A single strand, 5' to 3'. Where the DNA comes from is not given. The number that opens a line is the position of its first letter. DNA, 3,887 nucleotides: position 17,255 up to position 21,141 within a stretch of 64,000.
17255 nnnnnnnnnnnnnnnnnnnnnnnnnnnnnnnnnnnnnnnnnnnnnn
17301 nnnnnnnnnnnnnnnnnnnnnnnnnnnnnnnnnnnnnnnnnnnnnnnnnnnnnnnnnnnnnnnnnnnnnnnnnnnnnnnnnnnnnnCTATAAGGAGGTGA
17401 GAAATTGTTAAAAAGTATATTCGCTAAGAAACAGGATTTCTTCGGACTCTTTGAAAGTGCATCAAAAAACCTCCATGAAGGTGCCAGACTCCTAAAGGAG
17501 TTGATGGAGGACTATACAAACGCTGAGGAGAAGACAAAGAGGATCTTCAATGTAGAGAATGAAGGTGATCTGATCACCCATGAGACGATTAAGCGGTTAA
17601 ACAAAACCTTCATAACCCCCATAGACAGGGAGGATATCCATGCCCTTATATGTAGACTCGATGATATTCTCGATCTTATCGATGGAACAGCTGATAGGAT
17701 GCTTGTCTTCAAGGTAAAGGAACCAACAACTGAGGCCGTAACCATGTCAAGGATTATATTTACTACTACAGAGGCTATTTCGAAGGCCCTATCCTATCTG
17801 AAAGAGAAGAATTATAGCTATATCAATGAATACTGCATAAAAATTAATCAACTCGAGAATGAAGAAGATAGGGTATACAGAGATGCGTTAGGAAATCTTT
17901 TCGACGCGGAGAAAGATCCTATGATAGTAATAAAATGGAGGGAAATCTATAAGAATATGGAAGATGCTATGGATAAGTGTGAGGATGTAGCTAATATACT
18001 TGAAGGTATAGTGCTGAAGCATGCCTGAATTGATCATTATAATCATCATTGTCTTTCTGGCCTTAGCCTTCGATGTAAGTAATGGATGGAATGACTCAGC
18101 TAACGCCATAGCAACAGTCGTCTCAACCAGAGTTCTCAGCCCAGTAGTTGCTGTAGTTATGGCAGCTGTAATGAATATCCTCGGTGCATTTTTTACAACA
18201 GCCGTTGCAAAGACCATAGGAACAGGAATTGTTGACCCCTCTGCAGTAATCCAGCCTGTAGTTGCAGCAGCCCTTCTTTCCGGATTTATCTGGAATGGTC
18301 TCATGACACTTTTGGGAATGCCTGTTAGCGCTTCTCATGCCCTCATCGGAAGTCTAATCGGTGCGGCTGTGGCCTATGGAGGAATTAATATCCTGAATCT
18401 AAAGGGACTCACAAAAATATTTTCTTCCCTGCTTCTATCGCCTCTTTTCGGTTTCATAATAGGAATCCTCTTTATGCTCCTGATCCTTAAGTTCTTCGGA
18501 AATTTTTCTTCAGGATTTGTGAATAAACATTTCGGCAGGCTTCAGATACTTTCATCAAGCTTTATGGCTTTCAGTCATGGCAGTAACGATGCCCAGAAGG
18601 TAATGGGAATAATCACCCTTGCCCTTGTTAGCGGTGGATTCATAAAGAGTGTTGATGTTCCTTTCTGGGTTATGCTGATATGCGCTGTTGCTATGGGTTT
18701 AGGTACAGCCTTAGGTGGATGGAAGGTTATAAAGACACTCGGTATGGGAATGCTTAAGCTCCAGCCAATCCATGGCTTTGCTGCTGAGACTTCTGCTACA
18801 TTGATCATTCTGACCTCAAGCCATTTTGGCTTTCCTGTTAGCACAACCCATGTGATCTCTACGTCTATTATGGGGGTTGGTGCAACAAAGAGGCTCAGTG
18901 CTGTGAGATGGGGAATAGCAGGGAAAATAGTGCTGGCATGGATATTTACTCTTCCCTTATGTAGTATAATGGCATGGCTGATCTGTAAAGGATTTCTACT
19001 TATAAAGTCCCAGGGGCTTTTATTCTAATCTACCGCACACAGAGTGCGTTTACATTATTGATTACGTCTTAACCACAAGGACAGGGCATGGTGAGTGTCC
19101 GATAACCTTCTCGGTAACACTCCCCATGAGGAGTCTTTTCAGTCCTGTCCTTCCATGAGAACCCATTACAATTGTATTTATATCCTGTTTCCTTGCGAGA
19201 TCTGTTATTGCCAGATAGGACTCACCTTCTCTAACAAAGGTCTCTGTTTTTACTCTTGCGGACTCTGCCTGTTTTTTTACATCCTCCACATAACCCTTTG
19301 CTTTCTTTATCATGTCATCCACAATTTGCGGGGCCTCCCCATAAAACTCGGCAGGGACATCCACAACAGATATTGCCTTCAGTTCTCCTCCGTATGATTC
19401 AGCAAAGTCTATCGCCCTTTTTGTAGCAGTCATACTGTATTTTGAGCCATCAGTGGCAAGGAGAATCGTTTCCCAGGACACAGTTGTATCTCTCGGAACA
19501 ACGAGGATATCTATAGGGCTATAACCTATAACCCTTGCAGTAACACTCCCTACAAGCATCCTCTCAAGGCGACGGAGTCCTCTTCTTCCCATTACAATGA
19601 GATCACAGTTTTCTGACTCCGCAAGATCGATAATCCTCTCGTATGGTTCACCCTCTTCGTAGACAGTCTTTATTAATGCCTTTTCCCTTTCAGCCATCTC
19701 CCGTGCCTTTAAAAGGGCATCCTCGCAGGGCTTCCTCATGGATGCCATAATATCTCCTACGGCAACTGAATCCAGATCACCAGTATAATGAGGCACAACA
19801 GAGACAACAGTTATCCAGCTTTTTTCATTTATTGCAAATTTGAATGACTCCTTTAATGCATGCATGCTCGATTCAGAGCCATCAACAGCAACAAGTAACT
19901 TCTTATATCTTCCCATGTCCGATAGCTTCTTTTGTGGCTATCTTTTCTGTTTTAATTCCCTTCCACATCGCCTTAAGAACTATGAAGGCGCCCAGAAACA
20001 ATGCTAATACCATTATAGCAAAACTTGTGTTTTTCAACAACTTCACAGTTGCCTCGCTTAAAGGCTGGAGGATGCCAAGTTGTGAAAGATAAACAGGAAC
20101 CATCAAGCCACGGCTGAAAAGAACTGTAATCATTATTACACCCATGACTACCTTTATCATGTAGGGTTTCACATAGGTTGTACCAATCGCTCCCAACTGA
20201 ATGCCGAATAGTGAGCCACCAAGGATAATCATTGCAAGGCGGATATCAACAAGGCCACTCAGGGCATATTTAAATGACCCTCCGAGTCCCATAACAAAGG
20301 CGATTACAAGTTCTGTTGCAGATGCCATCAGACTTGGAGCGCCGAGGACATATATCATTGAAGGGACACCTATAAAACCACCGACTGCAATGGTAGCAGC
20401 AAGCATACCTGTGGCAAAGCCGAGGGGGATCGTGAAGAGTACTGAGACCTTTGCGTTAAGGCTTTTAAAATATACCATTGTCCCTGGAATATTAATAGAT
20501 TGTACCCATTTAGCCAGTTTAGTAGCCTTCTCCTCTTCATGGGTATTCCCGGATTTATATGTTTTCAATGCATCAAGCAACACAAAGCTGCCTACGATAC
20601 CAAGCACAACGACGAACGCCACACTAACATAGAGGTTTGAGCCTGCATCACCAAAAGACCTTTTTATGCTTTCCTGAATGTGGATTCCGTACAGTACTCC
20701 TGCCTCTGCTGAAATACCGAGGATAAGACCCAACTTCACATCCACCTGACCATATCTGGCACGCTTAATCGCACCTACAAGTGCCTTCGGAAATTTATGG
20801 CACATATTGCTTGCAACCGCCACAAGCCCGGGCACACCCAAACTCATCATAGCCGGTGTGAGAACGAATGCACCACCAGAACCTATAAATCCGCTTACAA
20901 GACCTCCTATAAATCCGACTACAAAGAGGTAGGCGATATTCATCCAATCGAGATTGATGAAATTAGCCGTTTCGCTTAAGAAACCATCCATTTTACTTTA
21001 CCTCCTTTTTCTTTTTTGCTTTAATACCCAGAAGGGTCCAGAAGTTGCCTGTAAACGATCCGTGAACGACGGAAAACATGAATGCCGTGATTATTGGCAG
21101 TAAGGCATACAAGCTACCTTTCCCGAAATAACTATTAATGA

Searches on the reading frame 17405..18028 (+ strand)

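Call 63: search_protein_families(library=pfam, proteins=[window:17405-18028:+], max_evalue=0.00001)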
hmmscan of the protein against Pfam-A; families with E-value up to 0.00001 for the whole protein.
window:17405-18028:+ (207 aa): 1 family
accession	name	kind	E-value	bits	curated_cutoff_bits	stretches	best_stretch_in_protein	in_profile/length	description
PF01865.21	PhoU_div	-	1.8e-26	93.3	24.4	1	10-204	11-213/214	Protein of unknown function DUF47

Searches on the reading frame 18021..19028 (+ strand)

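Call 63: search_protein_families(library=pfam, proteins=[window:18021-19028:+], max_evalue=0.00001)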
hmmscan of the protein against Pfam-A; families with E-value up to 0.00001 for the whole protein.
window:18021-19028:+ (335 aa): 1 family
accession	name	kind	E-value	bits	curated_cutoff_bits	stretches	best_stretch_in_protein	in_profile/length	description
PF01384.25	PHO4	-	7.3e-95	318.3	33.7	1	21-318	1-350/350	Phosphate transporter family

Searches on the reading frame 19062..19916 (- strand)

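Call 63: search_protein_families(library=pfam, proteins=[window:19062-19916:-], max_evalue=0.00001)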
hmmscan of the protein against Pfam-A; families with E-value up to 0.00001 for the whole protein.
window:19062-19916:- (284 aa): 1 family
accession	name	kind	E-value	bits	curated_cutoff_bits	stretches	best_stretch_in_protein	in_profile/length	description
PF00582.32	Usp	-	1e-66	224.2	24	2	149-283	3-141/141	Universal stress protein family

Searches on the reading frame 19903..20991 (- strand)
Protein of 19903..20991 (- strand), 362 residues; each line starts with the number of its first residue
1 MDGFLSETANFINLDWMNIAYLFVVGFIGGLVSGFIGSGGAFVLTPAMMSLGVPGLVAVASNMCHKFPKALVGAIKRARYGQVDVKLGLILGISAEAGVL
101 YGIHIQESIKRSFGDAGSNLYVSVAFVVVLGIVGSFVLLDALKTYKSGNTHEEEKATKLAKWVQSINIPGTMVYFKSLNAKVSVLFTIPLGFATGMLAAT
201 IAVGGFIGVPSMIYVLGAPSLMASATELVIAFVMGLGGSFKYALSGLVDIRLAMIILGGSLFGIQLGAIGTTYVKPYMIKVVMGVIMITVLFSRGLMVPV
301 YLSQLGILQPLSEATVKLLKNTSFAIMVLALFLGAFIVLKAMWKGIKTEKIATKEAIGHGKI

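Call 63: search_protein_families(library=pfam, proteins=[window:19903-20991:-], max_evalue=0.00001)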
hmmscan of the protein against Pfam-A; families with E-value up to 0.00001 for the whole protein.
window:19903-20991:- (362 aa): 1 family
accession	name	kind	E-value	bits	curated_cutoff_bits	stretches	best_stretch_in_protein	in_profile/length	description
PF01925.25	TauE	-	1.5e-34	120.2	32.6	1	22-290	1-233/237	Sulfite exporter TauE/SafE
